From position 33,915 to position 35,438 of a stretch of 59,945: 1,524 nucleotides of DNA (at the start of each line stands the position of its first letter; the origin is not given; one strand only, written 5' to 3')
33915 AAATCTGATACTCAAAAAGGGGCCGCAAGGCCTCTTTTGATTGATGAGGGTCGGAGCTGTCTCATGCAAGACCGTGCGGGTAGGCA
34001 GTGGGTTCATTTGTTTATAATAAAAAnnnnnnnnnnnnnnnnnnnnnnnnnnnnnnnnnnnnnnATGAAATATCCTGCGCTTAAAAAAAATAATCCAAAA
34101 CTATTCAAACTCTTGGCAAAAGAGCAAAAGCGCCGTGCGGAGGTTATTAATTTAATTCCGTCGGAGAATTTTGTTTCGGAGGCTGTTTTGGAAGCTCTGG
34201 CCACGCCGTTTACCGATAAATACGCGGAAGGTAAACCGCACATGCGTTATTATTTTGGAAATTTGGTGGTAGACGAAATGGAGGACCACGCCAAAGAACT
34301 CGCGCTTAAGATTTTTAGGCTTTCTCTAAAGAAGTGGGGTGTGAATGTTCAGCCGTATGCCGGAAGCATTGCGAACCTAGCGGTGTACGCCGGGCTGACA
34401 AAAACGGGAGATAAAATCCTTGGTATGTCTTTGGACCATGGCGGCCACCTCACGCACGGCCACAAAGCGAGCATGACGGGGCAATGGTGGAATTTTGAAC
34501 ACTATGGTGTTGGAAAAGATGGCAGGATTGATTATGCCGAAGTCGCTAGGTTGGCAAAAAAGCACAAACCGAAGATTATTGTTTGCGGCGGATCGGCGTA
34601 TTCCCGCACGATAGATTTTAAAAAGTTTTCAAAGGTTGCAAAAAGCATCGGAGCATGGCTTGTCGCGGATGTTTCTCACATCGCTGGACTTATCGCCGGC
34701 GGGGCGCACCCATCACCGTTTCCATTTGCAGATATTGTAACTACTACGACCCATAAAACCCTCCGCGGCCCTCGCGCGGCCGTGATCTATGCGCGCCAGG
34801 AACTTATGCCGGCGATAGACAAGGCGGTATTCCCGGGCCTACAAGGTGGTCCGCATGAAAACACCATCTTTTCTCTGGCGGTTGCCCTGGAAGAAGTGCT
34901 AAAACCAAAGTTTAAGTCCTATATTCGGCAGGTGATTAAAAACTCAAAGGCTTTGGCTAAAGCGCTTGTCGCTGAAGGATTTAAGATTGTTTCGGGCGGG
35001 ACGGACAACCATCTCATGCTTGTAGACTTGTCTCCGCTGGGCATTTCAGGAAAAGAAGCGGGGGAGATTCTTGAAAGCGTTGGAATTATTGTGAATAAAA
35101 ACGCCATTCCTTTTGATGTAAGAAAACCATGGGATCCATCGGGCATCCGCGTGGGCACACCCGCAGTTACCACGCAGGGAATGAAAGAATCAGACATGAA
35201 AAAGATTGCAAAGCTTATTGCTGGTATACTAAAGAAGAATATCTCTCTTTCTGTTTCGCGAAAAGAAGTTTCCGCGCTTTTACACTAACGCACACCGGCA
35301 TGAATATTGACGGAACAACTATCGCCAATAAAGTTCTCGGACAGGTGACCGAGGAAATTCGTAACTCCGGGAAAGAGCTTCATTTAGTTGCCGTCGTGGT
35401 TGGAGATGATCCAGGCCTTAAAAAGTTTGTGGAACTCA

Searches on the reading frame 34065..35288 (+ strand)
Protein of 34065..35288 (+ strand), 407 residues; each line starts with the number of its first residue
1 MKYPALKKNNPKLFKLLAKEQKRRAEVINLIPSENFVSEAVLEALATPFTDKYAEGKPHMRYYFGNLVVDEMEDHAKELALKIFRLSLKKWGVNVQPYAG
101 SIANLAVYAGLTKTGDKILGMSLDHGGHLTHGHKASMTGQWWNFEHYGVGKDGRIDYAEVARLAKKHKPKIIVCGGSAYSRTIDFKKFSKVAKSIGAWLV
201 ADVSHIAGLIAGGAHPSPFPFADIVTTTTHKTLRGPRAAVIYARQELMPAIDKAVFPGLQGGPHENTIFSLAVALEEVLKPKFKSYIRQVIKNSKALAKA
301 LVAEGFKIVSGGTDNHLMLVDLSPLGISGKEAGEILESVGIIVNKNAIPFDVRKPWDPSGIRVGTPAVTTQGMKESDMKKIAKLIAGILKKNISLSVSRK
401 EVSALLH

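Call 19: find_related_loci(query=window:34065-35288:+, collection=genome_contigs, flank=10000)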
Query window:34065-35288:+ (407 aa) in genome_contigs; peptide patterns used: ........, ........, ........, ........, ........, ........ (x = any residue, [..] = any of these).
56 stretches matched a pattern; 4 encode a relative of the query (tblastn E <= 1e-3); 4 distinct loci.
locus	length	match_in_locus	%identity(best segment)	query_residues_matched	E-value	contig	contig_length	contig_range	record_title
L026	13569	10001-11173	57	15-405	4e-146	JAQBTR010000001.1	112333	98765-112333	MAG: bacterium isolate casp150-mb.123 NODE_325_length_112333_cov_0.086801, whole genome shotgun sequence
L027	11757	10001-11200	54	15-403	7e-130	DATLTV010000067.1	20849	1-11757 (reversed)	MAG TPA_asm: Candidatus Paceibacterota bacterium isolate SMAG_U13966 k141_1136501, whole genome shotgun sequence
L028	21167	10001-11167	49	3-386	1e-118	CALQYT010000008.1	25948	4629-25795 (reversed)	MAG: Candidatus Nomurabacteria bacterium isolate Ike-100m-30 genome assembly, contig: Ike-100-c633, whole genome shotgun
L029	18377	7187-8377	45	6-389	5e-109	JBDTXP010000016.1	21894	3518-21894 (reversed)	MAG: Ginsengibacter sp. isolate cluster4_bin.119 NODE_4109_length_21894_cov_11.271899, whole genome shotgun sequence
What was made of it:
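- Tried and rejected: The nearest GTDB glyA is only 57% identical (call 19).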

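Call 33: search_protein_families(library=pfam, proteins=[window:34065-35288:+])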
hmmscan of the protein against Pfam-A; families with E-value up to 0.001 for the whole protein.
window:34065-35288:+ (407 aa): 1 family
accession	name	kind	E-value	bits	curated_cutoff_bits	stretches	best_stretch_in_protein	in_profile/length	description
PF00464.25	SHMT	-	2.9e-148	494.2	27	1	6-385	1-399/399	Serine hydroxymethyltransferase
